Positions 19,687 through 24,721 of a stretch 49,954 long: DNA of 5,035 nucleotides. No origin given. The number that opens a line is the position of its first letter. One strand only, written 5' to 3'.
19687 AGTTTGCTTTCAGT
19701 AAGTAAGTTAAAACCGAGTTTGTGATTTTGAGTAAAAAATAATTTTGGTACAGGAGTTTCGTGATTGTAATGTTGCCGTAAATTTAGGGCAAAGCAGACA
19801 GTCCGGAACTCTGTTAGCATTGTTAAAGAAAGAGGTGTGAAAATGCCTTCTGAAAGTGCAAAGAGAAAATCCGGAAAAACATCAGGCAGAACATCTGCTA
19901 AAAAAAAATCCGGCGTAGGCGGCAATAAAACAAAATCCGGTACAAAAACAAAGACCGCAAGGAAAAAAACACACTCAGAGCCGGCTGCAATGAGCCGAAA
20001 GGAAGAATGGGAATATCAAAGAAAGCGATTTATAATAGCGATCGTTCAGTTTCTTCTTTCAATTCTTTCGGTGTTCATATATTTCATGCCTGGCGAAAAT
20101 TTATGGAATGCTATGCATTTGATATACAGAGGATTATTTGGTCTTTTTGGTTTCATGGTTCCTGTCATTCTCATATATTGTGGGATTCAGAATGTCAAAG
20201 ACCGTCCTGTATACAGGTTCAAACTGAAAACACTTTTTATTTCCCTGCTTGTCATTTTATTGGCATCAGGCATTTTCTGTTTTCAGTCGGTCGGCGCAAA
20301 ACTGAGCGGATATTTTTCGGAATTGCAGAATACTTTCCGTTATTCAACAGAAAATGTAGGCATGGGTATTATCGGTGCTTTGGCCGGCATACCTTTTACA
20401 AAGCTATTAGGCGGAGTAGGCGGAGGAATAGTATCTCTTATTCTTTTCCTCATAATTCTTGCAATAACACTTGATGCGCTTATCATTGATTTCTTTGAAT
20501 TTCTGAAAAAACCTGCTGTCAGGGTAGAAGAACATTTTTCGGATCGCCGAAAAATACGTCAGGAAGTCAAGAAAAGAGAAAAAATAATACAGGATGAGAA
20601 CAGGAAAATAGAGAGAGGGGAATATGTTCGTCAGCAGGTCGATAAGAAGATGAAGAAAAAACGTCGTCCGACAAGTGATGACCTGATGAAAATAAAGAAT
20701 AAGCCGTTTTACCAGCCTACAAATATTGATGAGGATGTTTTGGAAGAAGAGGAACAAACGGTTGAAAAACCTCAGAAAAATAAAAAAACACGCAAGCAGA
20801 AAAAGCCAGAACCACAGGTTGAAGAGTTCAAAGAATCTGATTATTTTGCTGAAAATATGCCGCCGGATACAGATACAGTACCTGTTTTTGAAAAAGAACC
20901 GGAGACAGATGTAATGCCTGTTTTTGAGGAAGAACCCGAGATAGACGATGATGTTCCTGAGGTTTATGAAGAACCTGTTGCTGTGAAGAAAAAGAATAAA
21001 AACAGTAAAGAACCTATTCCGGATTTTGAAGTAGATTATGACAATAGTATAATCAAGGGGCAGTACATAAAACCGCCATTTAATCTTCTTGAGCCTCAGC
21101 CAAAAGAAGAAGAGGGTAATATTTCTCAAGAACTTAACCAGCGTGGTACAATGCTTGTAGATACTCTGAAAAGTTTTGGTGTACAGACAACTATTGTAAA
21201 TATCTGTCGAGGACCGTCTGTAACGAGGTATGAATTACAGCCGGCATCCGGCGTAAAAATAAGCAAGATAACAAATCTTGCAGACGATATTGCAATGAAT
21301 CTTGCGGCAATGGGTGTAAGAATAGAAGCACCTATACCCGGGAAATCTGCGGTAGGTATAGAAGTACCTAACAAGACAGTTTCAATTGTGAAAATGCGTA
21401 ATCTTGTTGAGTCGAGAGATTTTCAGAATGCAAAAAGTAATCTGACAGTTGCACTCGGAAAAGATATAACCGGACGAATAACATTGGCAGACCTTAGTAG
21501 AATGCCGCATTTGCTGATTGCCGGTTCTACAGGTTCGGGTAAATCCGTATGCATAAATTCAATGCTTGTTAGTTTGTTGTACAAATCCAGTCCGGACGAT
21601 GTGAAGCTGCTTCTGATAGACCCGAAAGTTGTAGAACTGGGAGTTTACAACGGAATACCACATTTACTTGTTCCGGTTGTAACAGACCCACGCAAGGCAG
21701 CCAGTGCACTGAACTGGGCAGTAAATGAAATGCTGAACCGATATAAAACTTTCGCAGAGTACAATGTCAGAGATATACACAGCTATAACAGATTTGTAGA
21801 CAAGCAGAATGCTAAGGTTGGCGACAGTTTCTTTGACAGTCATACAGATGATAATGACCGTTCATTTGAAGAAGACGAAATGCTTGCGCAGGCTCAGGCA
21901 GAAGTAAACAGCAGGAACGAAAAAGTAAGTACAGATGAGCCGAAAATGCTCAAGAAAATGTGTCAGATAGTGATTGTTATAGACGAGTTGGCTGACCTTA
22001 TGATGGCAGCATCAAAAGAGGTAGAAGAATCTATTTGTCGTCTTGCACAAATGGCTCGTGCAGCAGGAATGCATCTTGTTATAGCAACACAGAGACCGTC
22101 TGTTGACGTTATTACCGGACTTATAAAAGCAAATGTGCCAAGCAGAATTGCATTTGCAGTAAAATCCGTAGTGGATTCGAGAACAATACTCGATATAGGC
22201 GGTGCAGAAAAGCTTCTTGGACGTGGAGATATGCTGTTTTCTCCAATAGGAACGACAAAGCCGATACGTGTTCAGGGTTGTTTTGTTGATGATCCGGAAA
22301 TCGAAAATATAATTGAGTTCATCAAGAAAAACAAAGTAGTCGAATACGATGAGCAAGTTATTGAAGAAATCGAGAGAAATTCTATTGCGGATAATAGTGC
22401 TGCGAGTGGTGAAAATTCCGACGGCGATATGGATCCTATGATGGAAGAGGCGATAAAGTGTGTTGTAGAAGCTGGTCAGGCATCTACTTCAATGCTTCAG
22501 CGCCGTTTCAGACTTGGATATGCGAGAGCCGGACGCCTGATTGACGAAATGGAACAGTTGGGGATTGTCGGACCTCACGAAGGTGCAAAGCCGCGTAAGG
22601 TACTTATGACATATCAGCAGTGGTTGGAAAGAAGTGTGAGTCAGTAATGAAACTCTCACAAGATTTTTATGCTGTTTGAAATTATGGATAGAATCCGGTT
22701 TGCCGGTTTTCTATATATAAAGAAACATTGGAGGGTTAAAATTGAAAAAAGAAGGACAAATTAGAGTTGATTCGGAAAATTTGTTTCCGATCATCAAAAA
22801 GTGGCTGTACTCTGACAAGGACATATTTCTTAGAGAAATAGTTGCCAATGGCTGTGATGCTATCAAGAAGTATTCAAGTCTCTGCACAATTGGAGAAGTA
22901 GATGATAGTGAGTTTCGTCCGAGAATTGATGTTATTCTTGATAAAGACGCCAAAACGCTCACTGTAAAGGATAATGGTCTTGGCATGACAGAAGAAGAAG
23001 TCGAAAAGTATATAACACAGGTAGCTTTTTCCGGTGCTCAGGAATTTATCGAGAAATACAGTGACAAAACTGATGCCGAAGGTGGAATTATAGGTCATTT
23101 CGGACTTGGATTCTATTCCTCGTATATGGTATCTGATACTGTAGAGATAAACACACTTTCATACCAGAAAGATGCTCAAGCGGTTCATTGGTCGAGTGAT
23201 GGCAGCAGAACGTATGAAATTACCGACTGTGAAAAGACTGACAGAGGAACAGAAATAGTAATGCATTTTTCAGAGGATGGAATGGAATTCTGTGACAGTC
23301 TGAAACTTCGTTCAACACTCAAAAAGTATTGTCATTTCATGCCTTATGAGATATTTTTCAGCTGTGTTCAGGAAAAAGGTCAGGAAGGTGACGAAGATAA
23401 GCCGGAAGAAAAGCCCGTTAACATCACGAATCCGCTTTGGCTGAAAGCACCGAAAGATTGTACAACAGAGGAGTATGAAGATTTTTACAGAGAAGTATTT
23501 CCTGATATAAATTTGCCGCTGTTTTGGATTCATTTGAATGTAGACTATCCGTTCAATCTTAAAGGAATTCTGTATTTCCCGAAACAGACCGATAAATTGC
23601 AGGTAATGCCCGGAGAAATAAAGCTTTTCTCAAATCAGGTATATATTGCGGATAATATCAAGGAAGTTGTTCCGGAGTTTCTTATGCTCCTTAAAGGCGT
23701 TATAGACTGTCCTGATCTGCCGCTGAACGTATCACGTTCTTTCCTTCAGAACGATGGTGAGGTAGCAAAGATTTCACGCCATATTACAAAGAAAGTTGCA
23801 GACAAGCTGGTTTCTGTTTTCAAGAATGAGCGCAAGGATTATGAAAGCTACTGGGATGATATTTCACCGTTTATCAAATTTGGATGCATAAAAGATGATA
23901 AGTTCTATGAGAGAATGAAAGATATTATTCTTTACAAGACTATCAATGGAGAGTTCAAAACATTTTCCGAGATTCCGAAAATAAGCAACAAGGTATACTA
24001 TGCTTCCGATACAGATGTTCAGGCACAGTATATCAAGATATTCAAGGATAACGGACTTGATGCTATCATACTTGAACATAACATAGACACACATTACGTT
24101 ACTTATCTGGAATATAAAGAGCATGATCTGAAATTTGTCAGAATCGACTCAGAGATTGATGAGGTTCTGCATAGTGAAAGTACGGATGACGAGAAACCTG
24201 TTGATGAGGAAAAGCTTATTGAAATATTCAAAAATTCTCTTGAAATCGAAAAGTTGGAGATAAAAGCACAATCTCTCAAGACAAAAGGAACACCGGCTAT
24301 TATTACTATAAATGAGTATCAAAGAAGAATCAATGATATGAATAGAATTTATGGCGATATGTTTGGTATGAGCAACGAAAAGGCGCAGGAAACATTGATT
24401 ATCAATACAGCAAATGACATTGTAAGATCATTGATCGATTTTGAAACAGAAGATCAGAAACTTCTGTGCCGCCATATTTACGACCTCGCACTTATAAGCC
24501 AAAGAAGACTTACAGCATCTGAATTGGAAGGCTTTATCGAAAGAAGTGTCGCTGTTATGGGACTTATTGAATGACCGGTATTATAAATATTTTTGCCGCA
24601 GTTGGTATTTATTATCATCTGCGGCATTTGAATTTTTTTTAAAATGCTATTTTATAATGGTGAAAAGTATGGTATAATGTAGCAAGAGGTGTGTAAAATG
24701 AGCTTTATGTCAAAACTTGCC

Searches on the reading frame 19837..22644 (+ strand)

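Call 33: search_protein_families(library=pfam, proteins=[window:19837-22644:+], max_evalue=0.00001)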
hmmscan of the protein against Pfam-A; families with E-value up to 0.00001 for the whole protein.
window:19837-22644:+ (936 aa): 3 families
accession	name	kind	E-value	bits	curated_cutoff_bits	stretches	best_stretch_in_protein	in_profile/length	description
PF01580.24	FtsK_SpoIIIE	-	3.4e-70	236.4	24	1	521-756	3-221/221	FtsK/SpoIIIE family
PF17854.6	FtsK_alpha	-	1.2e-32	112.5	22.9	1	413-512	2-101/101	FtsK alpha domain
PF09397.16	FtsK_gamma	-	7.9e-29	99.6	30.6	1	864-925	2-63/63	Ftsk gamma domain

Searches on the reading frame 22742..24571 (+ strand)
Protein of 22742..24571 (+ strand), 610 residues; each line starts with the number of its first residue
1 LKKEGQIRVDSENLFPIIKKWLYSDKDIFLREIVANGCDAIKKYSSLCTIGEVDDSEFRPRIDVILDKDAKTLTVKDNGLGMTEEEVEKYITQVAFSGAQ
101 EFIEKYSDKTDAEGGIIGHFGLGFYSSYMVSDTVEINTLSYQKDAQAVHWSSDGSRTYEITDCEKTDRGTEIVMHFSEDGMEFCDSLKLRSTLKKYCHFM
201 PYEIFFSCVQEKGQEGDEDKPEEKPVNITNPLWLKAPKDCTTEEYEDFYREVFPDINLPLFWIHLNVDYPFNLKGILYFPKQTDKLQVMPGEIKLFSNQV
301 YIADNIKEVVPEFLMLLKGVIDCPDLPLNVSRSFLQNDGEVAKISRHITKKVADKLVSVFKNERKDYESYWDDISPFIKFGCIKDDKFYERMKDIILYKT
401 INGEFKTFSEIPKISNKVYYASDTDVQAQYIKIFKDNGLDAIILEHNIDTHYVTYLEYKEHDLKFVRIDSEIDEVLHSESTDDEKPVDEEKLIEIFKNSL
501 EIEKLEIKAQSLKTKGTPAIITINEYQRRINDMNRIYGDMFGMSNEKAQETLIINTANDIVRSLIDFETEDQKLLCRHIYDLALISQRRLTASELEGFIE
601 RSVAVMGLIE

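Call 33: search_protein_families(library=pfam, proteins=[window:22742-24571:+], max_evalue=0.00001)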
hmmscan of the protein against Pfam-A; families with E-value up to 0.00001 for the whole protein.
window:22742-24571:+ (610 aa): 3 families
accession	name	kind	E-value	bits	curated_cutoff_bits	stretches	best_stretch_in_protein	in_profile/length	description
PF00183.23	HSP90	-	2.6e-51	175.6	24.4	1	215-585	71-466/518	Hsp90 protein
PF13589.12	HATPase_c_3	-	6.7e-08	33.1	25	1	30-153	7-106/137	Histidine kinase-, DNA gyrase B-, and HSP90-like ATPase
PF02518.31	HATPase_c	-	7.7e-07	30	26.4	1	28-176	4-107/111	Histidine kinase-, DNA gyrase B-, and HSP90-like ATPase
